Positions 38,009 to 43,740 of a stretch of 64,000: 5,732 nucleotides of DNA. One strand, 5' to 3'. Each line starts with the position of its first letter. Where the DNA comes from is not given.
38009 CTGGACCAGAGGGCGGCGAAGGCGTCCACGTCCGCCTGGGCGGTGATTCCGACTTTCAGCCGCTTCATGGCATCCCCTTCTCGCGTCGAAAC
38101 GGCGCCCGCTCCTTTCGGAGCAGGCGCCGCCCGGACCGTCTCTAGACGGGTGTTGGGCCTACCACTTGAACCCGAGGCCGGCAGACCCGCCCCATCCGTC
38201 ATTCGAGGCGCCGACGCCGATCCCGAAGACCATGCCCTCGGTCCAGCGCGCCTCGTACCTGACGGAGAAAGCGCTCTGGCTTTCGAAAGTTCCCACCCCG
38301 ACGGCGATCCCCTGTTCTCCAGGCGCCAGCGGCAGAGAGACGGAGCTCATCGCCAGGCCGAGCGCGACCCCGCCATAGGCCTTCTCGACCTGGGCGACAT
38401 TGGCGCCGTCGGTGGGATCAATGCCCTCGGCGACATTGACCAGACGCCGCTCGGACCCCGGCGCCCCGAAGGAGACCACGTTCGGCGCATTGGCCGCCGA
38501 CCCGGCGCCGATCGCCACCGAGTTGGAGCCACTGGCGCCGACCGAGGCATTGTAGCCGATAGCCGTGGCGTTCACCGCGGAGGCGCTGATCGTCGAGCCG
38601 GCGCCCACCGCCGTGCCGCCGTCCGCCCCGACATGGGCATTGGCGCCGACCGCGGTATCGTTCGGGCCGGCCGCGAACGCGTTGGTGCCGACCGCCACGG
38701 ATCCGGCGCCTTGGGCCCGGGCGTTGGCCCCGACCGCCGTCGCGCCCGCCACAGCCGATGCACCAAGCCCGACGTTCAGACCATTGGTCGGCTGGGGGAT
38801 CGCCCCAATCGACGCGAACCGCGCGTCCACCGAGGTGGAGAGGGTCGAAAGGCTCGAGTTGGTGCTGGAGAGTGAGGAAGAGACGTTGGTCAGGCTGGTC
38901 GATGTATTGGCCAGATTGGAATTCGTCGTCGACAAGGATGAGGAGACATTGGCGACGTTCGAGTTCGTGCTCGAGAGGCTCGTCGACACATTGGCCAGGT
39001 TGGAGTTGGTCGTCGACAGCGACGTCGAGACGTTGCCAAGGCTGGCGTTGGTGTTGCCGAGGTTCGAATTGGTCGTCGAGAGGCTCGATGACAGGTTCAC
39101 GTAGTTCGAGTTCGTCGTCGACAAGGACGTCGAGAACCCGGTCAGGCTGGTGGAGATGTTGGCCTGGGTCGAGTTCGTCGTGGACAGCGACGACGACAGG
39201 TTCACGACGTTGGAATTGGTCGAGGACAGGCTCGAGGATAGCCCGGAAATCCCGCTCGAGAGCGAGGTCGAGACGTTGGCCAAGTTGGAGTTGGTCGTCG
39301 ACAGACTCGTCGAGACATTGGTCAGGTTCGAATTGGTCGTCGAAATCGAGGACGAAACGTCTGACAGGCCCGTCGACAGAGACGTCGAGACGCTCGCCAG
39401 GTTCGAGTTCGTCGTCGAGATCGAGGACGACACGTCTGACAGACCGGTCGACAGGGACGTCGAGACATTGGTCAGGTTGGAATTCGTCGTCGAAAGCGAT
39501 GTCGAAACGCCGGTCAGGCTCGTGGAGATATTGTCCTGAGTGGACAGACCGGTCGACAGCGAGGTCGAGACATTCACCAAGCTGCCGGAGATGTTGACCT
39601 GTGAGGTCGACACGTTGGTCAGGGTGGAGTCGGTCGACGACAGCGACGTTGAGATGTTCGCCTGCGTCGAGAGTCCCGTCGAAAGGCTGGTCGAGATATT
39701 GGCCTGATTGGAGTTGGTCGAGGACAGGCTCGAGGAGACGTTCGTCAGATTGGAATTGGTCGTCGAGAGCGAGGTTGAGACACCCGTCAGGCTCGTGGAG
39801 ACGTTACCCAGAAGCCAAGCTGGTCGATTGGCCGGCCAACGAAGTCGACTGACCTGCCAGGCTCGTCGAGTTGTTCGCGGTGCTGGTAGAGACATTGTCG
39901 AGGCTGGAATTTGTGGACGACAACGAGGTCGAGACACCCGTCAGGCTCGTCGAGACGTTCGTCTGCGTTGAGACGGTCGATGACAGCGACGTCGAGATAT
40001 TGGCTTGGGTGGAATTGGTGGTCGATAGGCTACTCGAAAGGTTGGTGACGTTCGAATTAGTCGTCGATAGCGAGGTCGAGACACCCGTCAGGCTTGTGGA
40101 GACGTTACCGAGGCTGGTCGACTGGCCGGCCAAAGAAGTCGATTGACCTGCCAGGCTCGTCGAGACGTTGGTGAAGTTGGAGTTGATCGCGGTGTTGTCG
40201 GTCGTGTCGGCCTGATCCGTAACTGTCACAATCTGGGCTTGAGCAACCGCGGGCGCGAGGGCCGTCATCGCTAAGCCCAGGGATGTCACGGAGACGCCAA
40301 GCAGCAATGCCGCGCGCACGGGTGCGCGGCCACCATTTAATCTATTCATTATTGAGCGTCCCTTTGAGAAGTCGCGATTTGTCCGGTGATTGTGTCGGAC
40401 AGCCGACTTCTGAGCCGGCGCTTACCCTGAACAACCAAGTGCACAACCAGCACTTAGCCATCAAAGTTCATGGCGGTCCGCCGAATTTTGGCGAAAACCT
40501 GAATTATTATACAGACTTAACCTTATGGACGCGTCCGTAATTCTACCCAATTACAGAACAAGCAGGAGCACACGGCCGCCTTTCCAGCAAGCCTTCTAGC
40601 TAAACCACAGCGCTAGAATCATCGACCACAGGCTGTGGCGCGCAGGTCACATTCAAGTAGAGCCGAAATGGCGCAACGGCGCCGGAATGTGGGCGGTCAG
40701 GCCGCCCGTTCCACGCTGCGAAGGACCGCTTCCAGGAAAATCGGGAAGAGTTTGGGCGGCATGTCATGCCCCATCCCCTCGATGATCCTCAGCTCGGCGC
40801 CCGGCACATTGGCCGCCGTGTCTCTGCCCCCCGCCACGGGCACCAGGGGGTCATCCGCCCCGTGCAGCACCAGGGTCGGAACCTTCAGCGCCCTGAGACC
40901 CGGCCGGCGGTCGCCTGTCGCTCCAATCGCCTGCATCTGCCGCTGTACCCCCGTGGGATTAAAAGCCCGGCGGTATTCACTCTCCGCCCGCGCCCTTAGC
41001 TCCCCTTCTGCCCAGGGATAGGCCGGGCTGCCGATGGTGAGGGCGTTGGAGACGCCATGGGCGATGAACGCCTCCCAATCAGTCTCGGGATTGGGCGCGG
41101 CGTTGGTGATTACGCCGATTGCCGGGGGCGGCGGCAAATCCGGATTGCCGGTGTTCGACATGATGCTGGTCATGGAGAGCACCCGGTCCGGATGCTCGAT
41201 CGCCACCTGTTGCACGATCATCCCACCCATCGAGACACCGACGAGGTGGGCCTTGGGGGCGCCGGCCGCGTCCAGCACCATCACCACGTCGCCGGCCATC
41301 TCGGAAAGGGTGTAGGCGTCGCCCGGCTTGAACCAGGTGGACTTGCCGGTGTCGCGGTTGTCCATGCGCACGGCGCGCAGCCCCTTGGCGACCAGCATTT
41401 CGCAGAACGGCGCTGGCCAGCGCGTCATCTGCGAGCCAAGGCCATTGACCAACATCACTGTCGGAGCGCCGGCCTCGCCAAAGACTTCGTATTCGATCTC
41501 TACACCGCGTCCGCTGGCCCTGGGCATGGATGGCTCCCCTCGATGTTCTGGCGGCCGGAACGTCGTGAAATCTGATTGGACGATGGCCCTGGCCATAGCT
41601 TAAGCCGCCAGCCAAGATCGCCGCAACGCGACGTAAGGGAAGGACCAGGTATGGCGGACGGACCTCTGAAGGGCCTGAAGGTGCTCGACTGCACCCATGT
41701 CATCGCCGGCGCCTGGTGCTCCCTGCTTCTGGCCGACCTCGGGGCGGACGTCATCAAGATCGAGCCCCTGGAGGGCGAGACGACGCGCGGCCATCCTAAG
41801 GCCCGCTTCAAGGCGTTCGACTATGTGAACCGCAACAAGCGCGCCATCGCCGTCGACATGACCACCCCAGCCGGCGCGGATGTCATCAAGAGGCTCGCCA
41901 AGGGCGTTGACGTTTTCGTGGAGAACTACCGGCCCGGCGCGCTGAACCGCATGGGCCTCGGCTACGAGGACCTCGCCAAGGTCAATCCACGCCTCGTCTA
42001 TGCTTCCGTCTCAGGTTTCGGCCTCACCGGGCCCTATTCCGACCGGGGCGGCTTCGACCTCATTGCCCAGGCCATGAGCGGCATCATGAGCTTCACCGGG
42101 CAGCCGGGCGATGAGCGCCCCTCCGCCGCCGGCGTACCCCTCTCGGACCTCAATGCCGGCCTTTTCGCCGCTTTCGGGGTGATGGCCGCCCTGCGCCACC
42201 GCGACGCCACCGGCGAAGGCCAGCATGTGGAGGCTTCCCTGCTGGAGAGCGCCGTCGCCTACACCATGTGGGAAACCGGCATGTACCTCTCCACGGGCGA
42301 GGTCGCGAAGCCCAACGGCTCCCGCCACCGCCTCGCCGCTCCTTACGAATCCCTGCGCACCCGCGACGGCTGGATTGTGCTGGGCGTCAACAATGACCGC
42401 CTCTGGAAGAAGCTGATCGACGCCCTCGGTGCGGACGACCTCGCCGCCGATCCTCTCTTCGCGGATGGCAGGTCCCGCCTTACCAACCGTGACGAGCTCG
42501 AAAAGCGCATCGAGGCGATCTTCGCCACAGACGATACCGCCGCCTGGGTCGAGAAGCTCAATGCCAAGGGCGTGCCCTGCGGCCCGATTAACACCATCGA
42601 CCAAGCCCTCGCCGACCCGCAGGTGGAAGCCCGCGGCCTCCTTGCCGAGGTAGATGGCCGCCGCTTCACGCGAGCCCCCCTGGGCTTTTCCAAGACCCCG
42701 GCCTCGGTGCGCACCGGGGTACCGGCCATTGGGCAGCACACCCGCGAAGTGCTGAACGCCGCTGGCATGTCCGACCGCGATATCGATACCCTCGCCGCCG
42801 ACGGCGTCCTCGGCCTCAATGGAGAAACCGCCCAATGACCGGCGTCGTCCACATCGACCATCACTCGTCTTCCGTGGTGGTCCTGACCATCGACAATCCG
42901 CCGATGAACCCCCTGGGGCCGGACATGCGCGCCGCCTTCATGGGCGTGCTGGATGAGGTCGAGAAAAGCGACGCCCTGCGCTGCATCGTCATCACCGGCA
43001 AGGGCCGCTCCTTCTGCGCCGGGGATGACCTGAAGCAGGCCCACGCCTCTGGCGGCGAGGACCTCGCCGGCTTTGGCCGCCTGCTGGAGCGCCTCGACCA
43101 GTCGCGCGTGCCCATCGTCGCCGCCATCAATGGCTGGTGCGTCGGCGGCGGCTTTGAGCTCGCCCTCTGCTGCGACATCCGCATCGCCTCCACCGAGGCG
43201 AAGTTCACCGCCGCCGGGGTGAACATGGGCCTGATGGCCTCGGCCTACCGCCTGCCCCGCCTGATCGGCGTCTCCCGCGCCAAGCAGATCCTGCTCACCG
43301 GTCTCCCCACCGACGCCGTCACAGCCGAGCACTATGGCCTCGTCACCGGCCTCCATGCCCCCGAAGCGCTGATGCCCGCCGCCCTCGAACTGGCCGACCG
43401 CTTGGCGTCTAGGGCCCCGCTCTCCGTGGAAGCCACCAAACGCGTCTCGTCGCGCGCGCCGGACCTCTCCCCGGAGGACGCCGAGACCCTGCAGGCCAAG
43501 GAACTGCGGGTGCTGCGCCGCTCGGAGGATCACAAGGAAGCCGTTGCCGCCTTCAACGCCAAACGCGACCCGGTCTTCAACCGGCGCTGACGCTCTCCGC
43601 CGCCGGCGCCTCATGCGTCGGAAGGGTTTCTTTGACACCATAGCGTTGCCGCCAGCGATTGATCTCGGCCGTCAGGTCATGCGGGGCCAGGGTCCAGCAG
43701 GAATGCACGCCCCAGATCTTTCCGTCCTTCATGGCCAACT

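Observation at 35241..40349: Candidate dedicated adhesin-glycosylation module: S/T/N-repeat trimeric autotransporter plus two paralogous GT-like unknowns plus a small secreted protein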

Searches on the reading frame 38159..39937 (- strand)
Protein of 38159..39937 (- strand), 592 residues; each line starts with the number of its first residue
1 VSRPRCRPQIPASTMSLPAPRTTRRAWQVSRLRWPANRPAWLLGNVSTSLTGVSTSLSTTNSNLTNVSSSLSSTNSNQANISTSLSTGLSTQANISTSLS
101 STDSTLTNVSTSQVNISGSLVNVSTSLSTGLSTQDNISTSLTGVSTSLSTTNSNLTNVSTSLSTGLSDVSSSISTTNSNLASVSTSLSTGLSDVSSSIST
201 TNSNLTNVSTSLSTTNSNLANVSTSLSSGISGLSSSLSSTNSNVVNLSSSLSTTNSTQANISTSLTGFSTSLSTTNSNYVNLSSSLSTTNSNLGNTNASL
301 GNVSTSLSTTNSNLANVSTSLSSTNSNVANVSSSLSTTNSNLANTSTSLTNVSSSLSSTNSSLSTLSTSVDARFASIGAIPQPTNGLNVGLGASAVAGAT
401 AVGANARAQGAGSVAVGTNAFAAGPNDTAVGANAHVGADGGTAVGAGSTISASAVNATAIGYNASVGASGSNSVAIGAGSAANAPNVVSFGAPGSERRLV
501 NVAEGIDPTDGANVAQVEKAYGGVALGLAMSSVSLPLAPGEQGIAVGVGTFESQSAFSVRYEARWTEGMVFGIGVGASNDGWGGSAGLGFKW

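Call 3: search_protein_families(library=pfam, proteins=[window:38159-39937:-], max_evalue=0.1)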
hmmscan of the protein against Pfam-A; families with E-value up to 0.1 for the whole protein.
window:38159-39937:- (592 aa): 15 families
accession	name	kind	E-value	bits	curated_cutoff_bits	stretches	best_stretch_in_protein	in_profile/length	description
PF07889.17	DUF1664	-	3.1e-09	37.4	34.6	2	148-225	32-109/124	Protein of unknown function (DUF1664)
PF05658.19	YadA_head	-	5.6e-09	36.6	25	2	398-420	5-27/27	YadA head domain repeat (2 copies)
PF06160.17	EzrA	-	4.8e-07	28.9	39.6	2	188-369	312-487/557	Septation ring formation regulator, EzrA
PF03895.21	YadA_anchor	-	4e-06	27.2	22.7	1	538-592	5-60/60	YadA-like membrane anchor domain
PF22905.2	Hydro_N_hd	-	0.00014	22.3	27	0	254-351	48-143/195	Hydrolase N-terminal helical domain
PF19220.6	Rod_CreS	-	0.00052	19.6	100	1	239-363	3-127/359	Crescentin, rod domain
PF14712.11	Snapin_Pallidin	-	0.002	19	29.6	0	94-162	10-78/89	Snapin/Pallidin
PF12795.12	MscS_porin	-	0.0023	18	34.4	0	287-355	81-149/238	Mechanosensitive ion channel porin domain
PF10498.14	IFT57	-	0.0052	16.2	40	0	252-353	225-343/360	Intra-flagellar transport protein 57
PF10241.14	KxDL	-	0.021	15.6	27.2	0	82-109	8-35/86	Uncharacterized conserved protein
PF10473.14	CENP-F_leu_zip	-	0.035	14.6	34.5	0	236-291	39-94/140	Leucine-rich repeats of kinetochore protein Cenp-F/LEK1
PF01576.24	Myosin_tail_1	-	0.051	11.8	38.1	0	216-348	344-476/1081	Myosin tail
PF06009.19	Laminin_II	-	0.053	14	33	0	311-372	9-70/138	Laminin Domain II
PF16746.10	BAR_3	-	0.058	13.5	31.7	0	203-287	15-98/235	BAR domain of APPL family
PF15905.10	HMMR_N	-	0.095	12.6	30.1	0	290-356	222-288/330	Hyaluronan mediated motility receptor N-terminal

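Call 6: search_protein_families(library=ncbifam, proteins=[window:38159-39937:-], max_evalue=0.1)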
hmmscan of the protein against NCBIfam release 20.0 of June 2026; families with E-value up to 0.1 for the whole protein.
window:38159-39937:- (592 aa): 27 families (the best 25 are shown)
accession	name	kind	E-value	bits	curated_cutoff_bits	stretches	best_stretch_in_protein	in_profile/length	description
TIGR02168.1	SMC_prok_B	equivalog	6.6e-12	44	567.35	2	197-369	687-862/1181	chromosome segregation protein SMC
NF040984.1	BimA_first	exception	9.4e-10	38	800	1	419-520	322-419/517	trimeric autotransporter actin-nucleating factor BimA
NF040983.1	BimA_second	exception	1.2e-09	37.6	600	1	452-520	217-283/381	trimeric autotransporter actin-nucleating factor BimA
TIGR02169.1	SMC_prok_A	equivalog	3.1e-07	28.5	729.4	1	47-366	653-971/1165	chromosome segregation protein SMC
NF045487.1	ASRP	equivalog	3.9e-07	29.1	300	1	162-359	94-427/593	archaea-specific SMC-related protein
TIGR04523.1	Mplasa_alph_rch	subfamily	1.6e-06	26.3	270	2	59-283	142-362/745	helix-rich protein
NF047515.1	SpiroCoCo_C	equivalog_domain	5.9e-06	25.7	125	1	255-367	86-200/313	SpiroCoCo family coiled-coil protein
NF043058.1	T4SS_LegC2C7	subfamily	9e-06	24.9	350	2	130-241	151-258/348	LegC2/C7 family Dot/Icm T4SS effector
NF058675.1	RcGTA_tape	equivalog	4.9e-05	23.2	220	0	178-231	8-61/220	RcGTA-type gene transfer agent tail tape measure protein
NF033481.2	auto_Ata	exception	0.00011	19.7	2500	1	373-520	623-770/1862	trimeric autotransporter adhesin Ata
TIGR04320.1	Surf_Exclu_PgrA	domain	0.00031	20.2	70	1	242-369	230-351/360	SEC10/PgrA surface exclusion domain-containing protein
NF038350.1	taxis_HmpF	equivalog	0.00038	19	200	1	202-356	175-324/553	pilus motility taxis protein HmpF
TIGR00996.1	Mtu_fam_mce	paralog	0.00045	19.5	140.5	1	202-329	152-279/291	MCE family protein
NF033477.2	EmaA_autotrans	exception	0.00051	17.4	3000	1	398-518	309-441/2100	collagen-binding adhesin autotransporter EmaA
NF041034.1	Rad50_Sulf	equivalog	0.00056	17.9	1000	1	147-377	451-679/872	DNA double-strand break repair ATPase Rad50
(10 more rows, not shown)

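Call 63: find_encoding_contigs(protein=window:38162-39937:-, flank=3000, max_places=5)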
Protein window:38162-39937:- (592 aa): no gene with exactly this product is on record in the collection.

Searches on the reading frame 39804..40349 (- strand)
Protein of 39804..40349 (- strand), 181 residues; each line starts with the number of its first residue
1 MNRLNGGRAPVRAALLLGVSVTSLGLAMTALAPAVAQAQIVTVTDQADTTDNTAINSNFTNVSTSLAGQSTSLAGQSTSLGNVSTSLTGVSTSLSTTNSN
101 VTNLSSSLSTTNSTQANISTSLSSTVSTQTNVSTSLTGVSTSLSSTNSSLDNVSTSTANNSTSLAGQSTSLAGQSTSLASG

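Call 3: search_protein_families(library=pfam, proteins=[window:39804-40349:-], max_evalue=0.1)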
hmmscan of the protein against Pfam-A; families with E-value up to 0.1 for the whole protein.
window:39804-40349:- (181 aa): 2 families
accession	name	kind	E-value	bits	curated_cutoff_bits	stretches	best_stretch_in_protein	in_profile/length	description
PF07889.17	DUF1664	-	0.039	14.4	34.6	0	53-120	44-108/124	Protein of unknown function (DUF1664)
PF20663.3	COG4_N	-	0.054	14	27.3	1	86-157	3-73/107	Conserved oligomeric Golgi complex subunit 4, N-terminal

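Call 6: search_protein_families(library=ncbifam, proteins=[window:39804-40349:-], max_evalue=0.1)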
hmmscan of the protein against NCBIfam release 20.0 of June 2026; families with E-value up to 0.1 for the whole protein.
window:39804-40349:- (181 aa): 3 families
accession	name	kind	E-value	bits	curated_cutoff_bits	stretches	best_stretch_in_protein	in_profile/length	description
TIGR04320.1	Surf_Exclu_PgrA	domain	0.00021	20.7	70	1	35-164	229-359/360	SEC10/PgrA surface exclusion domain-containing protein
TIGR02168.1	SMC_prok_B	equivalog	0.00067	17.5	567.35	1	47-168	334-455/1181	chromosome segregation protein SMC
NF047515.1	SpiroCoCo_C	equivalog_domain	0.0063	15.7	125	1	69-178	91-199/313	SpiroCoCo family coiled-coil protein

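Call 45: find_encoding_contigs(protein=window:39807-40349:-, flank=3000, max_places=5)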
Protein window:39807-40349:- (181 aa): no gene with exactly this product is on record in the collection.

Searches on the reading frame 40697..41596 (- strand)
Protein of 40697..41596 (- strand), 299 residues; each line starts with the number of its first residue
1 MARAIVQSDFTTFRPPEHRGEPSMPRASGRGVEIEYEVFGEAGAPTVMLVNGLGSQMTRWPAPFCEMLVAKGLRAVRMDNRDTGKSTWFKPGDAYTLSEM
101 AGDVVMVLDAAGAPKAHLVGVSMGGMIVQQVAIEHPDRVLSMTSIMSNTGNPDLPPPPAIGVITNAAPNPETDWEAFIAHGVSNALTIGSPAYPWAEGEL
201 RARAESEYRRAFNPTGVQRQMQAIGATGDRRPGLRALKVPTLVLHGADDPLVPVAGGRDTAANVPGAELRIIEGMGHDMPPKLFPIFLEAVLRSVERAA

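Call 73: search_protein_families(library=pfam, proteins=[window:40697-41596:-], max_evalue=0.00001)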
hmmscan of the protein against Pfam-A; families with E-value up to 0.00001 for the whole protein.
window:40697-41596:- (299 aa): 3 families
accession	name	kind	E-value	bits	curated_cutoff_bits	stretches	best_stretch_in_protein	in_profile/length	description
PF00561.26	Abhydrolase_1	-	5.4e-24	85.6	25.8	1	45-278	1-239/245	alpha/beta hydrolase fold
PF12146.15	Hydrolase_4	-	5.7e-18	65.5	27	1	46-279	6-234/239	Serine aminopeptidase, S33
PF12697.13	Abhydrolase_6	-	7.9e-15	56.5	26.3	1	48-280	2-206/217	Alpha/beta hydrolase family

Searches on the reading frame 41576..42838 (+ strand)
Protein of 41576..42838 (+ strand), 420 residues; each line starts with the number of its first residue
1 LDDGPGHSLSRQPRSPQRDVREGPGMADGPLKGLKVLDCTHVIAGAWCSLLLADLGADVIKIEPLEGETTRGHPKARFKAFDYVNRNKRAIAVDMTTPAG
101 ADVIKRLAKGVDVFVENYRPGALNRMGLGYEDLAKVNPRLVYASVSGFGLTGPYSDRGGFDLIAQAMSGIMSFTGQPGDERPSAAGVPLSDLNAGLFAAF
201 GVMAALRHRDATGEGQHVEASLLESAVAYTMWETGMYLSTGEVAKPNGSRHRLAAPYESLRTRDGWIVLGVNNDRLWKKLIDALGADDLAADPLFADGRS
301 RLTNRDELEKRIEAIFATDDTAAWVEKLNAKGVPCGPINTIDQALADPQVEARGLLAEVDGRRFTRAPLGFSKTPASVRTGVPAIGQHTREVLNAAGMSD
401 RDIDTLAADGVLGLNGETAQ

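Call 73: search_protein_families(library=pfam, proteins=[window:41576-42838:+], max_evalue=0.00001)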
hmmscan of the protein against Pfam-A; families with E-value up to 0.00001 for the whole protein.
window:41576-42838:+ (420 aa): 1 family
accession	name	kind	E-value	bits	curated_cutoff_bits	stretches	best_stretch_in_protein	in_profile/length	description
PF02515.22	CoA_transf_3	-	1.8e-125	419.3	23.3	1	31-389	1-366/366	CoA-transferase family III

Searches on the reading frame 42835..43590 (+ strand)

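Call 73: search_protein_families(library=pfam, proteins=[window:42835-43590:+], max_evalue=0.00001)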
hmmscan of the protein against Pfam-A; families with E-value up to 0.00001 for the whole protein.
window:42835-43590:+ (251 aa): 2 families
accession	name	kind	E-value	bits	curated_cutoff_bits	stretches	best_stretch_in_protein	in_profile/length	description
PF00378.25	ECH_1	-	2.8e-47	161.6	27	1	11-250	3-250/251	Enoyl-CoA hydratase/isomerase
PF16113.10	ECH_2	-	4.8e-19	69.5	27.2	1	18-241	5-239/335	Enoyl-CoA hydratase/isomerase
